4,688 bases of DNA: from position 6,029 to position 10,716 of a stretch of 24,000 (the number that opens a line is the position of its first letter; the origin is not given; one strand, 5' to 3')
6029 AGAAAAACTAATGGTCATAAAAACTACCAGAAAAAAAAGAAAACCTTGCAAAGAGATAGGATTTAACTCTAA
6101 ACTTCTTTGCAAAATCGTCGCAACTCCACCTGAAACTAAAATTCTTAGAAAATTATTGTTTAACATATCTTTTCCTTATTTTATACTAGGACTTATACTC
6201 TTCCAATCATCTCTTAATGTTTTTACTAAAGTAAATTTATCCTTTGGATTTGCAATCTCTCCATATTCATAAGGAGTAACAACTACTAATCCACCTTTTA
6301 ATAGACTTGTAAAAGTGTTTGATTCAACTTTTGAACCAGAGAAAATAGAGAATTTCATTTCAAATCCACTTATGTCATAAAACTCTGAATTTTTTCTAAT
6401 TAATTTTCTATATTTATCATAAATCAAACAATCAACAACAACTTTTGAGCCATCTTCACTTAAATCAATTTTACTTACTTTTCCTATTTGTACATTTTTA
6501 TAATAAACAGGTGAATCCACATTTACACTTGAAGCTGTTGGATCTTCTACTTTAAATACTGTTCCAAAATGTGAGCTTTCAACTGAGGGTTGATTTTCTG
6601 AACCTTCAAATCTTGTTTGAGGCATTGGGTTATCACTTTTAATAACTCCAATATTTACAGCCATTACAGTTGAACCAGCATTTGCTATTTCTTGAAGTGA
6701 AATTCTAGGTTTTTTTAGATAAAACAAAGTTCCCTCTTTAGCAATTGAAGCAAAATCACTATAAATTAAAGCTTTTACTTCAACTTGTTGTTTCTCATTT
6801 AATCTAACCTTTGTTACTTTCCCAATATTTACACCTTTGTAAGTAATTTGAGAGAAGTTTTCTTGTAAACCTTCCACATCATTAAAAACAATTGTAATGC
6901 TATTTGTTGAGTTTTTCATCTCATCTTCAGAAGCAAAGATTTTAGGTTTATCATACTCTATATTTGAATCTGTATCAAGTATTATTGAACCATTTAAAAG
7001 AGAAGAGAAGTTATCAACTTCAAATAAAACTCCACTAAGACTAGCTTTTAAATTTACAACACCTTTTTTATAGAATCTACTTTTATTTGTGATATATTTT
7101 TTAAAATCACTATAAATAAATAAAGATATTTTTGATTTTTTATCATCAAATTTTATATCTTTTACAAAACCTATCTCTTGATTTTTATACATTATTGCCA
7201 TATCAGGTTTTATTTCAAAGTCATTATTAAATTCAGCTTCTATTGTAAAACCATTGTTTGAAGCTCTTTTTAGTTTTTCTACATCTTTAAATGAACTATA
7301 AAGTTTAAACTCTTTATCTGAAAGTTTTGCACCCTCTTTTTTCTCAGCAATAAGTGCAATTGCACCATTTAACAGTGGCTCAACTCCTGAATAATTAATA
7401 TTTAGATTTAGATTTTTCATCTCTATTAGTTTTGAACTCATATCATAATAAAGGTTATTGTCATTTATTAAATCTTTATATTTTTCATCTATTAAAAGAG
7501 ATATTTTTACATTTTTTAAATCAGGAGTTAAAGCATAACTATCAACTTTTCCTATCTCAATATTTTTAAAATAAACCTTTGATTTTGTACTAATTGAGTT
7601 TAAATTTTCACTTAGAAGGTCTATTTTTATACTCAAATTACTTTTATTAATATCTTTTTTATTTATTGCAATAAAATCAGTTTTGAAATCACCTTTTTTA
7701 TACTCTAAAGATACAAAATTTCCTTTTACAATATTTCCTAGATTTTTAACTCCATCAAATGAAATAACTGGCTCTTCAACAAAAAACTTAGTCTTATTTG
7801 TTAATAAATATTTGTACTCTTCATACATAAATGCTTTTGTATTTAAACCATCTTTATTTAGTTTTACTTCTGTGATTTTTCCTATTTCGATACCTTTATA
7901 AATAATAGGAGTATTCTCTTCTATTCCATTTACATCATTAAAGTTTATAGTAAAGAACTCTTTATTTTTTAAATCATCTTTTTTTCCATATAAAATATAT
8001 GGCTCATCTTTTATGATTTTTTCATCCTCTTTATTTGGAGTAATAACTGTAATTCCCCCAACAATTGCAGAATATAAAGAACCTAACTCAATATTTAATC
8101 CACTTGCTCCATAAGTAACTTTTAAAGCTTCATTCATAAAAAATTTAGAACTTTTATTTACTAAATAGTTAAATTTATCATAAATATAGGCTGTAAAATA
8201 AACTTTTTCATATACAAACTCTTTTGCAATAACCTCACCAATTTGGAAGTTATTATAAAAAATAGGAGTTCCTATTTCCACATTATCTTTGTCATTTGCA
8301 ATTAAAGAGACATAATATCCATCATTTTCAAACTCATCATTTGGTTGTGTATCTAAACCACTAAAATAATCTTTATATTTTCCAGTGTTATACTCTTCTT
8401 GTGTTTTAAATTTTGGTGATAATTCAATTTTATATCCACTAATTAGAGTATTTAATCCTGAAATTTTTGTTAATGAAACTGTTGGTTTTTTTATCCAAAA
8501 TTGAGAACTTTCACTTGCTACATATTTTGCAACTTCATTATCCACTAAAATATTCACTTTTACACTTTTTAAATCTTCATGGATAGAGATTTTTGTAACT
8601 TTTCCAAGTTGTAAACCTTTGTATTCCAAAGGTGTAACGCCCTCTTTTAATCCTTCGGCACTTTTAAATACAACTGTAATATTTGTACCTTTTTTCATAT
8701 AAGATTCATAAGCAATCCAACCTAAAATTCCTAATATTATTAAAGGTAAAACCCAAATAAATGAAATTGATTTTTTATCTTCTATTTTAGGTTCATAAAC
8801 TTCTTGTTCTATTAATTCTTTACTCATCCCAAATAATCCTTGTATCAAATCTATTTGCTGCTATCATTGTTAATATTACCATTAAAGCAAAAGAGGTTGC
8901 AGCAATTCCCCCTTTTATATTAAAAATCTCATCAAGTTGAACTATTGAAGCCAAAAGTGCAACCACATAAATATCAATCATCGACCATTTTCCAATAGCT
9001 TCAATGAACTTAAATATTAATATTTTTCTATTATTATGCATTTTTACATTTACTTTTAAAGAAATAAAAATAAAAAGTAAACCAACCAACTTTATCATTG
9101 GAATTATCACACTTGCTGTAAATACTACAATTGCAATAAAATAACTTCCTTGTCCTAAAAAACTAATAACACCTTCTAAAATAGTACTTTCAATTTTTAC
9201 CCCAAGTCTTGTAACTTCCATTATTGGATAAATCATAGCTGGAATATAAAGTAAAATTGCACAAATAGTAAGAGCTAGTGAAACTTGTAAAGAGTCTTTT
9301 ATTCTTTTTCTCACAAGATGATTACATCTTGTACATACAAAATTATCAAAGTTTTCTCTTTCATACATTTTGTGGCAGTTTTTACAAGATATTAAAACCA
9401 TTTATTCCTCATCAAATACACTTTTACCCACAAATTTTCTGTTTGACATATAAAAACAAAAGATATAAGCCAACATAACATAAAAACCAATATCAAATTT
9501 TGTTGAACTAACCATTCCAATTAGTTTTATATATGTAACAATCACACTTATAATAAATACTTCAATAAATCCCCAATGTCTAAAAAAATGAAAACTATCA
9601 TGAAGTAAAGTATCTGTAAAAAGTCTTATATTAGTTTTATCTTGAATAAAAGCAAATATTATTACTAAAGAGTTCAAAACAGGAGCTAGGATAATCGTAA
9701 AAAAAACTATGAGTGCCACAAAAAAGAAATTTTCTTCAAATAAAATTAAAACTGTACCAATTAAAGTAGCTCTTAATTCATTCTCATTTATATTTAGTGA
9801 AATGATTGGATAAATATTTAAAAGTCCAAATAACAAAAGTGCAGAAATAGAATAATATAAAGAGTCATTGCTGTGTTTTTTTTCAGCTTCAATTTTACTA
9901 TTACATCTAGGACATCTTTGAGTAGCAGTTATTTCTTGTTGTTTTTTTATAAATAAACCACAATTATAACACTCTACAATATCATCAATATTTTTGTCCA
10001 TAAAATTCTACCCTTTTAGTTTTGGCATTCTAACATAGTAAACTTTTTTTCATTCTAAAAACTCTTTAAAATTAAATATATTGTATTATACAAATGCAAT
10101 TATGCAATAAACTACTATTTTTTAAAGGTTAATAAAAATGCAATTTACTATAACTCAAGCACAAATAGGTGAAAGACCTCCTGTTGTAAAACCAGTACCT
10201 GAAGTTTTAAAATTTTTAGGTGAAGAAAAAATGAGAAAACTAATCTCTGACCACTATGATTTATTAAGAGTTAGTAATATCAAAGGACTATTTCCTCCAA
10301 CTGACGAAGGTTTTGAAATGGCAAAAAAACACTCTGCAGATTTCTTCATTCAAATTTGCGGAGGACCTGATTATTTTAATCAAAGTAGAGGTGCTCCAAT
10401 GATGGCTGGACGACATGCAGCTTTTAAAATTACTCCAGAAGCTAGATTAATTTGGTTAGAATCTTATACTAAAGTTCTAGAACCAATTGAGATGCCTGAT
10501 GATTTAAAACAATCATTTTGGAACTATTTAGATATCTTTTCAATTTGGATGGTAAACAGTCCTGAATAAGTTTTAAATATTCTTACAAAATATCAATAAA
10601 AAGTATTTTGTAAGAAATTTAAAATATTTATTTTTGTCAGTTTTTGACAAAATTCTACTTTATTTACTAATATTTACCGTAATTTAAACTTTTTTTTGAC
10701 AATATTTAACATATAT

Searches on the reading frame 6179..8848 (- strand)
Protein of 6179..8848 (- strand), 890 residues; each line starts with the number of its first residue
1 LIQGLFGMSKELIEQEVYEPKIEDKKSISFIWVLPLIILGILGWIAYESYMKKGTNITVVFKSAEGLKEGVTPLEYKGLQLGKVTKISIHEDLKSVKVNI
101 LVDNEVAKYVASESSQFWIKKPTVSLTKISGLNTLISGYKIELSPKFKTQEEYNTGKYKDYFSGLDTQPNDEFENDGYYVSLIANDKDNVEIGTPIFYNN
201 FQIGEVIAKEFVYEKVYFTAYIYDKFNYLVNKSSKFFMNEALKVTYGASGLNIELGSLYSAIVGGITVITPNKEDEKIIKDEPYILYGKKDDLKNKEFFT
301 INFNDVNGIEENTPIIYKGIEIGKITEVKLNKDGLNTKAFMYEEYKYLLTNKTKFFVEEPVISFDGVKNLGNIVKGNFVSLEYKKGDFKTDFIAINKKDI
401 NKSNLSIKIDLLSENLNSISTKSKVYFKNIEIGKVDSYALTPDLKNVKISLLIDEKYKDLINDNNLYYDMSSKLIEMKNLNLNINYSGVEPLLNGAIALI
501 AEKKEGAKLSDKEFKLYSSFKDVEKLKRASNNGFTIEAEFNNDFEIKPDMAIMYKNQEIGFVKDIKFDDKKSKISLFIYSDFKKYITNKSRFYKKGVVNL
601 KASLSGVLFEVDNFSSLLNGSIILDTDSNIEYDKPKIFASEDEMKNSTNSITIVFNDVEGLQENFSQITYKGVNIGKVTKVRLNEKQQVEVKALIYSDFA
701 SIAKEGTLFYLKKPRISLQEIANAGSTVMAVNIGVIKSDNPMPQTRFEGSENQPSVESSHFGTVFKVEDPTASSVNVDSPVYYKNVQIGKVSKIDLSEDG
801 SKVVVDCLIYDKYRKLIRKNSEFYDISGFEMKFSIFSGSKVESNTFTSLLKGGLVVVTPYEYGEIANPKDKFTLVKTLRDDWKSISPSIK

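Call 87: search_protein_families(library=pfam, proteins=[window:6179-8848:-], max_evalue=0.00001)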
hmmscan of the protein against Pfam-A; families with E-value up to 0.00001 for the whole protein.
window:6179-8848:- (890 aa): 2 families
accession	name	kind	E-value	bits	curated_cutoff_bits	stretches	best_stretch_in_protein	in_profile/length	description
PF02470.25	MlaD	-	8.1e-71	234.7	25.1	5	54-145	2-80/81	MlaD protein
PF04085.20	MreC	-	2.6e-07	30.9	28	0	294-330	8-44/147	Rod shape-determining protein MreC, barrel core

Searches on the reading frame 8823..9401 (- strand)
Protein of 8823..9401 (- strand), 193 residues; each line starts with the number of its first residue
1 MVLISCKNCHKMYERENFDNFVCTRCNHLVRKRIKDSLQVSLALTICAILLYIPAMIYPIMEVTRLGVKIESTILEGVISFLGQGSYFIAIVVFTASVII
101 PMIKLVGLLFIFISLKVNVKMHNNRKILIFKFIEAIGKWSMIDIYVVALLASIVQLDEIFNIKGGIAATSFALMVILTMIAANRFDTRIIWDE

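Call 87: search_protein_families(library=pfam, proteins=[window:8823-9401:-], max_evalue=0.00001)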
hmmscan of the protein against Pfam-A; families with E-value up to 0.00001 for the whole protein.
window:8823-9401:- (193 aa): 1 family
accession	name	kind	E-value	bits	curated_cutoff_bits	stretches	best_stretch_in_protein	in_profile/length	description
PF04403.18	PqiA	-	4.1e-47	160.4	23.8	1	39-193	2-154/156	Paraquat-inducible protein A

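Call 88: find_encoding_contigs(protein=window:8823-9401:-, flank=6000, max_places=6)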
Protein window:8823-9401:- (193 aa): 1 contig read that carries it; 1 place shown.
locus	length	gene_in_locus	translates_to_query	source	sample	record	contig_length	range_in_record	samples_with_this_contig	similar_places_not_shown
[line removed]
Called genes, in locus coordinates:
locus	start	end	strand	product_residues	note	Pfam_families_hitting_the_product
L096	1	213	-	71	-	?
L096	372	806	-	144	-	PF01152:Bac_globin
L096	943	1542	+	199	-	PF04403:PqiA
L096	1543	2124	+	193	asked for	PF04403:PqiA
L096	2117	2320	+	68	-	?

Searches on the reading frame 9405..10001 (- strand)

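Call 87: search_protein_families(library=pfam, proteins=[window:9405-10001:-], max_evalue=0.00001)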
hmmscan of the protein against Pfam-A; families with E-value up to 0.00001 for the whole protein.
window:9405-10001:- (199 aa): 1 family
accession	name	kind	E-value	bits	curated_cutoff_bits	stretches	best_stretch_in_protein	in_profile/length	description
PF04403.18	PqiA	-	4.9e-28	98.4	23.8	1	47-197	4-153/156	Paraquat-inducible protein A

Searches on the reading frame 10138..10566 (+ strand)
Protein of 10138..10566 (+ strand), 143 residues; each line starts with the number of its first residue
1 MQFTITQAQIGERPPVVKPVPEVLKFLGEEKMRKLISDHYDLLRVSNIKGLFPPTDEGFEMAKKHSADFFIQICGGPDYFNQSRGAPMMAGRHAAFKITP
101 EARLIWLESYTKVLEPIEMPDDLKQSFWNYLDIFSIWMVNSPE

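Call 20: find_encoding_contigs(protein=window:10138-10566:+, flank=5000, max_places=8)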
Protein window:10138-10566:+ (143 aa): no gene with exactly this product is on record in the collection.

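Call 87: search_protein_families(library=pfam, proteins=[window:10138-10566:+], max_evalue=0.00001)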
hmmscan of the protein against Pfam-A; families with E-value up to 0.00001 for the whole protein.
window:10138-10566:+ (143 aa): 1 family
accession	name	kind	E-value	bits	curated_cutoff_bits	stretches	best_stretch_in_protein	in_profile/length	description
PF01152.27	Bac_globin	-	6.1e-16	59.1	21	1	28-140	8-121/121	Bacterial-like globin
